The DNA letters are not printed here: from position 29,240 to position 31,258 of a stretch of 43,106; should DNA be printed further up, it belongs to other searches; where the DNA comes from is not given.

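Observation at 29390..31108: Unusual three-domain protein: SpoT-type HD hydrolase, embedded STAS-like domain, APH-fold kinase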

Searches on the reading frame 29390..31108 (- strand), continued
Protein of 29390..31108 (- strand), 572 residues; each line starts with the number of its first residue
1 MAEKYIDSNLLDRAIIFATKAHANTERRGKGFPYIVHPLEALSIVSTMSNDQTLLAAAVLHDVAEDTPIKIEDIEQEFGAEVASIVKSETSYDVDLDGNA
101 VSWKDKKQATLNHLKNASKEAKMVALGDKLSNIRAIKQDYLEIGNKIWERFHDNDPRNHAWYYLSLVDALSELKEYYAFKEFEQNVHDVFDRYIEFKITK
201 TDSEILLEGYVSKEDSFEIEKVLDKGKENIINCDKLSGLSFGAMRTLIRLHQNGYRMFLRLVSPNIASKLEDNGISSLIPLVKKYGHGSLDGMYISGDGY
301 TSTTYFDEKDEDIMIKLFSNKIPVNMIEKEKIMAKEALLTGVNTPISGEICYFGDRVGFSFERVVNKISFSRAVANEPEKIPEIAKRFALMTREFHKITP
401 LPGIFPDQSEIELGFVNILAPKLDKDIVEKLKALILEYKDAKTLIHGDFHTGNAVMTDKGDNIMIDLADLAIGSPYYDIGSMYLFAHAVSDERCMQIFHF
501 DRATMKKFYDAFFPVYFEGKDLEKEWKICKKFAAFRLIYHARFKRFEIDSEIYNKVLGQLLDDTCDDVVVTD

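Call 61: find_homologous_proteins(query=L008:8574-9719:+, max_evalue=0.001)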
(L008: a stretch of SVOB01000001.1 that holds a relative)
Query L008:8574-9719:+ (381 aa): 8000 proteins with E <= 0.001 among 8000 candidates; the best 120 are listed.
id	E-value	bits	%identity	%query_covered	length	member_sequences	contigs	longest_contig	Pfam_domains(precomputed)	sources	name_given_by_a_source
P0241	4.5e-252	854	100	100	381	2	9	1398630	PF01740.27,PF01636.30,PF13466.13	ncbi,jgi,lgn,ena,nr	ncbi:MAG: STAS domain-containing protein [Ruminococcaceae bacterium]|jgi:uncharacterized protein (TI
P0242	3.1e-208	709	82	100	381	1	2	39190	PF01740.27,PF01636.30,PF13466.13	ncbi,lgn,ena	-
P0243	4.6e-208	709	82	99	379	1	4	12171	PF01740.27,PF01636.30,PF13466.13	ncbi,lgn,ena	-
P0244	8.5e-208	708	82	99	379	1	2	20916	PF01740.27,PF01636.30,PF13466.13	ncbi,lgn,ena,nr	ncbi:MAG TPA: hypothetical protein DCR23_00440 [Ruminococcaceae bacterium]|nr:hypothetical protein [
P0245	9.2e-208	708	82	99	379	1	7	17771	PF01740.27,PF01636.30,PF13466.13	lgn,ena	-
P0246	1.6e-207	707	82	99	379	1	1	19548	PF01740.27,PF01636.30,PF13466.13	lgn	-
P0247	2.1e-207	707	82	99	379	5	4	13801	PF01740.27,PF01636.30,PF13466.13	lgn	-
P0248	2.7e-207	706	82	99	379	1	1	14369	PF01740.27,PF01636.30,PF13466.13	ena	-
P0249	5.0e-207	705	82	99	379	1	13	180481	PF01740.27,PF01636.30,PF13466.13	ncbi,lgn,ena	-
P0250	6.2e-207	705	82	99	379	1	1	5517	PF01740.27,PF01636.30,PF13466.13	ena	-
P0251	6.6e-207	705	82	99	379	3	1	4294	PF01740.27,PF01636.30,PF13466.13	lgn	-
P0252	1.5e-206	704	82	99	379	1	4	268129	PF01740.27,PF01636.30,PF13466.13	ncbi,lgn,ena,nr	ncbi:MAG: phosphotransferase [Clostridia bacterium]|nr:phosphotransferase [Clostridia bacterium]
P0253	1.7e-206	704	82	99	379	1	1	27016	PF01740.27,PF01636.30,PF13466.13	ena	-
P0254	2.3e-206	703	82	99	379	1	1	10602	PF01740.27,PF01636.30,PF13466.13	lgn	-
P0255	4.6e-206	702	82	100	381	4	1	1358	PF01740.27,PF01636.30,PF13466.13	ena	-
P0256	6.2e-206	702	82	99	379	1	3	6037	PF01740.27,PF01636.30,PF13466.13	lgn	-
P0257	5.4e-204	695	81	100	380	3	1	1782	PF01740.27,PF01636.30,PF13466.13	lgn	-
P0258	2.0e-202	690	81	99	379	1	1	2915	PF01740.27,PF01636.30,PF13466.13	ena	-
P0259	5.1e-201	686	79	99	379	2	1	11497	PF01740.27,PF01636.30,PF13466.13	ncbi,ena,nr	ncbi:MAG: phosphotransferase [Clostridia bacterium]|nr:phosphotransferase [Clostridia bacterium]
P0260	1.1e-199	681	78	99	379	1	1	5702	PF01740.27,PF01636.30,PF13466.13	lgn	-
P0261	5.7e-197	672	79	99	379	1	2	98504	PF01740.27,PF01636.30,PF13466.13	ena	-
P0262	1.7e-189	648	75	99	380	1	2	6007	PF01740.27,PF01636.30,PF13466.13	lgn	-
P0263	3.0e-189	647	75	99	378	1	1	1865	PF01740.27,PF01636.30,PF13466.13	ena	-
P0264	4.2e-189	646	75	100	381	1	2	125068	PF01740.27,PF01636.30,PF13466.13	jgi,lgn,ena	-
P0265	3.6e-188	643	76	99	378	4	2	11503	PF01740.27,PF01636.30,PF13466.13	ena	-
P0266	4.3e-188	643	74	100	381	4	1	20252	PF01740.27,PF01636.30,PF13466.13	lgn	-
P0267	6.8e-188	643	77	99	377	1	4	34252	PF01740.27,PF01636.30,PF13466.13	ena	-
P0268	4.4e-187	640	73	100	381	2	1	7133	PF01740.27,PF01636.30,PF13466.13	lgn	-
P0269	4.6e-187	640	73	99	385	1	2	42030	PF01740.27,PF01636.30,PF13466.13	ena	-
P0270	1.8e-186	638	74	100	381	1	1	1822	PF01740.27,PF01636.30,PF13466.13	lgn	-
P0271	2.9e-186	637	76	99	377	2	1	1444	PF01740.27,PF01636.30,PF13466.13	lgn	-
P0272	4.4e-186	637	73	100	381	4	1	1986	PF01740.27,PF01636.30,PF13466.13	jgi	-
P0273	7.3e-186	636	74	99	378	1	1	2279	PF01740.27,PF01636.30,PF13466.13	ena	-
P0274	1.3e-185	635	75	99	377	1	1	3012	PF01740.27,PF01636.30,PF13466.13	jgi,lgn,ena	-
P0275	2.5e-185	634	75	99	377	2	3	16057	PF01740.27,PF01636.30,PF13466.13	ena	-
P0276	6.4e-185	633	75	99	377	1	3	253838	PF01740.27,PF01636.30,PF13466.13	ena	-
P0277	1.0e-184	632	73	99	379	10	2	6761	PF01740.27,PF01636.30,PF13466.13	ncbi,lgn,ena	-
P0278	2.7e-184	631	75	99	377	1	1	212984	PF01740.27,PF01636.30,PF13466.13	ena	-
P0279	3.3e-184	630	73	99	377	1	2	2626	PF01740.27,PF01636.30,PF13466.13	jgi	jgi:uncharacterized protein (TIGR02172 family)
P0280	3.3e-184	630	74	99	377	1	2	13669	PF01740.27,PF01636.30,PF13466.13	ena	-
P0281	4.6e-184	630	75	99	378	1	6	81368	PF01740.27,PF01636.30,PF13466.13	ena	-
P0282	6.2e-184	629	73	99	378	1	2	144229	PF01740.27,PF01636.30,PF13466.13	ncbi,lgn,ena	-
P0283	7.7e-184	629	75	99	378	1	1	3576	PF01740.27,PF01636.30,PF13466.13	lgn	-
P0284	1.7e-183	628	74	99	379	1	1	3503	PF01740.27,PF01636.30,PF13466.13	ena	-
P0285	3.0e-183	627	74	99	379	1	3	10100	PF01740.27,PF01636.30,PF13466.13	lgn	-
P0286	3.3e-183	627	74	99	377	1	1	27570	PF01740.27,PF01636.30,PF13466.13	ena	-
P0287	9.2e-183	626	73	99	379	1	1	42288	PF01740.27,PF01636.30,PF13466.13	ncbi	-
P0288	1.2e-182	625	73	99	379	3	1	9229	PF01740.27,PF01636.30,PF13466.13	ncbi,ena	-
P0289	2.0e-182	625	72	100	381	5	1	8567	PF01740.27,PF01636.30,PF13466.13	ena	-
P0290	4.9e-182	623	72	100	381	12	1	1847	PF01740.27,PF01636.30,PF13466.13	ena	-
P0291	5.1e-182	623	73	99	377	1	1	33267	PF01740.27,PF01636.30,PF13466.13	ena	-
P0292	6.2e-182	623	73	99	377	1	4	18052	PF01740.27,PF01636.30,PF13466.13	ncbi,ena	-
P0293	6.8e-182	623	73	99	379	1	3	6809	PF01740.27,PF01636.30,PF13466.13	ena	-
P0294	7.2e-182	623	72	100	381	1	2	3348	PF01740.27,PF01636.30,PF13466.13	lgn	-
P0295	2.5e-181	621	71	100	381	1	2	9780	PF01740.27,PF01636.30,PF13466.13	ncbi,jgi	jgi:uncharacterized protein (TIGR02172 family)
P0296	7.9e-181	619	72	99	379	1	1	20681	PF01740.27,PF01636.30,PF13466.13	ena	-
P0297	1.2e-180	619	73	100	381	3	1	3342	PF01740.27,PF01636.30,PF13466.13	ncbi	-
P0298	1.6e-180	618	71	100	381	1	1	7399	PF01740.27,PF01636.30,PF13466.13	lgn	-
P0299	2.1e-180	618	71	100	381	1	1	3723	PF01740.27,PF01636.30,PF13466.13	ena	-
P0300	2.4e-180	618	71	100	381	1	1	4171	PF01740.27,PF01636.30,PF13466.13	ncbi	-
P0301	2.5e-180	618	71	100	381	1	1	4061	PF01740.27,PF01636.30,PF13466.13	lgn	-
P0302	4.5e-180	617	71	100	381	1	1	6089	PF01740.27,PF01636.30,PF13466.13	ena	-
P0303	6.3e-180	616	73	99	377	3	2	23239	PF01740.27,PF01636.30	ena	-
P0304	1.4e-179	615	73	99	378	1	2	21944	PF01740.27,PF01636.30,PF13466.13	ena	-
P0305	2.1e-179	615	73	100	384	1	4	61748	PF01740.27,PF01636.30,PF13466.13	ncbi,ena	-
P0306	2.2e-179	614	71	100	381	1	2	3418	PF01740.27,PF01636.30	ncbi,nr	ncbi:MAG: phosphotransferase [Clostridia bacterium]|nr:phosphotransferase [Clostridia bacterium] MBR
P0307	2.4e-179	614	71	100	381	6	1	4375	PF01740.27,PF01636.30,PF13466.13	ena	-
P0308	2.5e-179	614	71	100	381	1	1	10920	PF01740.27,PF01636.30,PF13466.13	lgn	-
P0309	3.9e-179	614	72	99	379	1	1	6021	PF01740.27,PF01636.30,PF13466.13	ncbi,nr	ncbi:MAG: phosphotransferase [Eubacterium sp.]|nr:phosphotransferase [Eubacterium sp.]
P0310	9.9e-179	612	72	99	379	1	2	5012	PF01740.27,PF01636.30,PF13466.13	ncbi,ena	-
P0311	2.0e-178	611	71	99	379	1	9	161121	PF01740.27,PF01636.30,PF13466.13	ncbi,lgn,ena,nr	ncbi:MAG: phosphotransferase [Eubacterium sp.]|nr:phosphotransferase [Eubacterium sp.]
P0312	2.5e-178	611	72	99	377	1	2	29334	PF01740.27,PF01636.30,PF13466.13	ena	-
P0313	2.7e-178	611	73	99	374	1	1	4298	PF01740.27,PF01636.30,PF13466.13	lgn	-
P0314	2.9e-178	611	70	99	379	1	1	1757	PF01740.27,PF01636.30,PF13466.13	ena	-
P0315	1.2e-177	609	71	99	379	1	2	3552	PF01740.27,PF01636.30,PF13466.13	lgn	-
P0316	1.2e-177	609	71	99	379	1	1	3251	PF01740.27,PF01636.30,PF13466.13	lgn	-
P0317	1.3e-177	609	72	99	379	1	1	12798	PF01740.27,PF01636.30,PF13466.13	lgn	-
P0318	3.3e-177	607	71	99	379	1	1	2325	PF01740.27,PF01636.30,PF13466.13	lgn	-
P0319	3.5e-177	607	71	99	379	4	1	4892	PF01740.27,PF01636.30,PF13466.13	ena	-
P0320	3.8e-177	607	71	99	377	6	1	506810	PF01740.27,PF01636.30,PF13466.13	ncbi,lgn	-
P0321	5.3e-177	607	73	99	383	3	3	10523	PF01740.27,PF01636.30,PF13466.13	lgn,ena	-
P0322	6.6e-177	606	72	99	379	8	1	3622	PF01740.27,PF01636.30,PF13466.13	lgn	-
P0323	8.0e-177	606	72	99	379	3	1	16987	PF01740.27,PF01636.30,PF13466.13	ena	-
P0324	9.8e-177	606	71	99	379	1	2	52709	PF01740.27,PF01636.30,PF13466.13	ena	-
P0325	1.1e-176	606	71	99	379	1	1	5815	PF01740.27,PF01636.30,PF13466.13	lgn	-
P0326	1.4e-176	605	71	99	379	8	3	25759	PF01740.27,PF01636.30,PF13466.13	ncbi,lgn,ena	-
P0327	3.1e-176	604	70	99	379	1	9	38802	PF01740.27,PF01636.30,PF13466.13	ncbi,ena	-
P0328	5.4e-176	603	72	99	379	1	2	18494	PF01740.27,PF01636.30,PF13466.13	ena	-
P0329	5.5e-176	603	72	99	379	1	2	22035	PF01740.27,PF01636.30,PF13466.13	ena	-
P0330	2.1e-175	601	71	100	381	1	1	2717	PF01740.27,PF01636.30,PF13466.13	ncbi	-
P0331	4.6e-175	600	73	100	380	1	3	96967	PF01740.27,PF01636.30,PF13466.13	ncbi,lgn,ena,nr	ncbi:MAG: phosphotransferase [Eubacterium sp.]|nr:phosphotransferase [Eubacterium sp.]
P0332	5.4e-175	600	71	99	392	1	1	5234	PF01740.27,PF01636.30,PF13466.13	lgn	-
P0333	5.9e-175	600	69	99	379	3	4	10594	PF01740.27,PF01636.30,PF13466.13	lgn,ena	-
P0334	8.0e-175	599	69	99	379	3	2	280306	PF01740.27,PF01636.30,PF13466.13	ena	-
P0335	1.3e-174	599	70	100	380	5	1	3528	PF01740.27,PF01636.30,PF13466.13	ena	-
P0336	1.7e-174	598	70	99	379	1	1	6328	PF01740.27,PF01636.30,PF13466.13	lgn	-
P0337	3.1e-174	598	71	100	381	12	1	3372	PF01740.27,PF01636.30,PF13466.13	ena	-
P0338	5.2e-174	597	70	99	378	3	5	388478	PF01740.27,PF01636.30,PF13466.13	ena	-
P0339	7.4e-174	596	69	100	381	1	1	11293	PF01740.27,PF01636.30,PF13466.13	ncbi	-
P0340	4.4e-172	590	70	99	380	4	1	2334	PF01740.27,PF01636.30,PF13466.13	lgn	-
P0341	3.9e-171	587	70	99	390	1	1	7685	PF01740.27,PF01636.30,PF13466.13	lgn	-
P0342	9.6e-171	586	70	99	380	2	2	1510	PF01740.27,PF01636.30,PF13466.13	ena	-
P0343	1.4e-170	586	71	99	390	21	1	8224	PF01740.27,PF01636.30,PF13466.13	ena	-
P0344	2.2e-170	585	70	100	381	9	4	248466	PF01740.27,PF01636.30,PF13466.13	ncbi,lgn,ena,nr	ncbi:MAG: phosphotransferase [Eubacterium sp.]|nr:phosphotransferase [Eubacterium sp.]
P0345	2.2e-170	585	70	100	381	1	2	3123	PF01740.27,PF01636.30,PF13466.13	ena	-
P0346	3.7e-170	584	69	99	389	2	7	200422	PF01740.27,PF01636.30,PF13466.13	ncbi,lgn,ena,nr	ncbi:MAG: anti-sigma factor antagonist [Eubacterium sp.]|nr:anti-sigma factor antagonist [Eubacteriu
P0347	1.3e-168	579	69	99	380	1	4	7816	PF01740.27,PF01636.30,PF13466.13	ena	-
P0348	1.3e-168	579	68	99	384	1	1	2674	PF01740.27,PF01636.30,PF13466.13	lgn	-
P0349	4.7e-168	577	69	99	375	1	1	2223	PF01740.27,PF01636.30,PF13466.13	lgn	-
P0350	1.6e-167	575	69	99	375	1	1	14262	PF01740.27,PF01636.30,PF13466.13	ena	-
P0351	1.8e-167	575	68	99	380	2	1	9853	PF01740.27,PF01636.30,PF13466.13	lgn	-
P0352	2.8e-167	575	66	100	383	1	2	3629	PF01740.27,PF01636.30,PF13466.13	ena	-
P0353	3.8e-167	574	69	99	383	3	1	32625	PF01740.27,PF01636.30,PF13466.13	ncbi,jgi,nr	ncbi:MAG: STAS domain-containing protein [Ruminococcaceae bacterium]|nr:STAS domain-containing prote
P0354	1.0e-166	573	68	99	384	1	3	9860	PF01740.27,PF01636.30,PF13466.13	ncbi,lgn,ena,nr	ncbi:MAG: phosphotransferase [Clostridia bacterium]|nr:phosphotransferase [Clostridia bacterium]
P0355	1.3e-166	572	68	99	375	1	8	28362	PF01740.27,PF01636.30,PF13466.13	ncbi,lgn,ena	-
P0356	1.6e-166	572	70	100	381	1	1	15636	PF01740.27,PF01636.30,PF13466.13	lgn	-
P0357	1.9e-166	572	68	99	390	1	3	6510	PF01740.27,PF01636.30,PF13466.13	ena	-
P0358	2.6e-166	571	68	99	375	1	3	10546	PF01740.27,PF01636.30,PF13466.13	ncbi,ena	-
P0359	2.6e-166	571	68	99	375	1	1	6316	PF01740.27,PF01636.30,PF13466.13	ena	-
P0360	2.6e-166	571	68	99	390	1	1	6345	PF01740.27,PF01636.30,PF13466.13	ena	-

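Call 62: find_encoding_contigs(protein=P0320, flank=6000, max_places=1)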
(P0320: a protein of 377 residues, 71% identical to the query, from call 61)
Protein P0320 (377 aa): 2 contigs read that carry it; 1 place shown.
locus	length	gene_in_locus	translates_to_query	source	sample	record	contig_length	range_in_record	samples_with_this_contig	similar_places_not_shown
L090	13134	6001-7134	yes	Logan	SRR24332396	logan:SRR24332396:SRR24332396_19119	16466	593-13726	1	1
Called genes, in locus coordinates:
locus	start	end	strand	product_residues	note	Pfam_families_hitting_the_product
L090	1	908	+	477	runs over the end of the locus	PF00206:Lyase_1, PF10397:ADSL_C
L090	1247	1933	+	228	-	PF00072:Response_reg, PF00486:Trans_reg_C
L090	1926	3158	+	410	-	PF00512:HisKA, PF02518:HATPase_c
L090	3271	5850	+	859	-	PF00009:GTP_EFTU, PF22042:EF-G_D2 (weak), PF14492:EFG_III, PF03764:EFG_IV, PF00679:EFG_C, PF05991:NYN_YacP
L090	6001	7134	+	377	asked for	PF01740:STAS, PF13466:STAS_2 (weak), PF01636:APH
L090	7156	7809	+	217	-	PF01427:Peptidase_M15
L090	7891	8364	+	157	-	PF04525:LOR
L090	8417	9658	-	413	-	PF01594:AI-2E_transport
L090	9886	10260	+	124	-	PF18936:DUF5684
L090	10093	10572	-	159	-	-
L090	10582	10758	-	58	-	-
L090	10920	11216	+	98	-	PF01740:STAS, PF13466:STAS_2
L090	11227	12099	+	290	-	PF09924:LPG_synthase_C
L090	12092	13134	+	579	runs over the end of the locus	PF01554:MatE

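Call 63: find_encoding_contigs(protein=P0346, flank=6000, max_places=1)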
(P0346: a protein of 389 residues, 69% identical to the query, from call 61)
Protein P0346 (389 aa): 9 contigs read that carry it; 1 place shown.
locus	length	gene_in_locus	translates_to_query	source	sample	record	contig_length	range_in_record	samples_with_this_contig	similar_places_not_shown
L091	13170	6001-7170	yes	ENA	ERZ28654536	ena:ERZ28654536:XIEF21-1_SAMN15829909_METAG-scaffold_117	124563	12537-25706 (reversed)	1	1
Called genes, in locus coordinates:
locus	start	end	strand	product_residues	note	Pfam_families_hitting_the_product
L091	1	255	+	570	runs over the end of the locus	PF05496:RuvB_N (faint), PF13177:DNA_pol3_delta2, PF13401:AAA_22 (weak), PF13604:AAA_30 (weak), PF00004:AAA, PF22608:DNAX_ATPase_lid, PF12169:DNA_pol3_gamma3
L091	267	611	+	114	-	PF02575:YbaB_DNA_bd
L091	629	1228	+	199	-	PF21176:RecR_HhH, PF13662:Toprim_4, PF01751:Toprim, PF21175:RecR_C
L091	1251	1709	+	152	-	PF01668:SmpB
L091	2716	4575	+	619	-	PF04151:PPC (faint), PF00041:fn3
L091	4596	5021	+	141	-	-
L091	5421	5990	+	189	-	PF13328:HD_4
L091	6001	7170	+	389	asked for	PF01740:STAS, PF13466:STAS_2, PF01636:APH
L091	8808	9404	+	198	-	PF07228:SpoIIE (weak), PF02518:HATPase_c (faint), PF13581:HATPase_c_2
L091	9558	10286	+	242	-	-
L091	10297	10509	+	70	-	PF01381:HTH_3, PF13443:HTH_26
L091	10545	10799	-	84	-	PF07875:Coat_F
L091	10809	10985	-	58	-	-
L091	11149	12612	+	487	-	PF02550:AcetylCoA_hydro, PF13336:AcetylCoA_hyd_C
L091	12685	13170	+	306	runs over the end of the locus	PF00198:2-oxoacid_dh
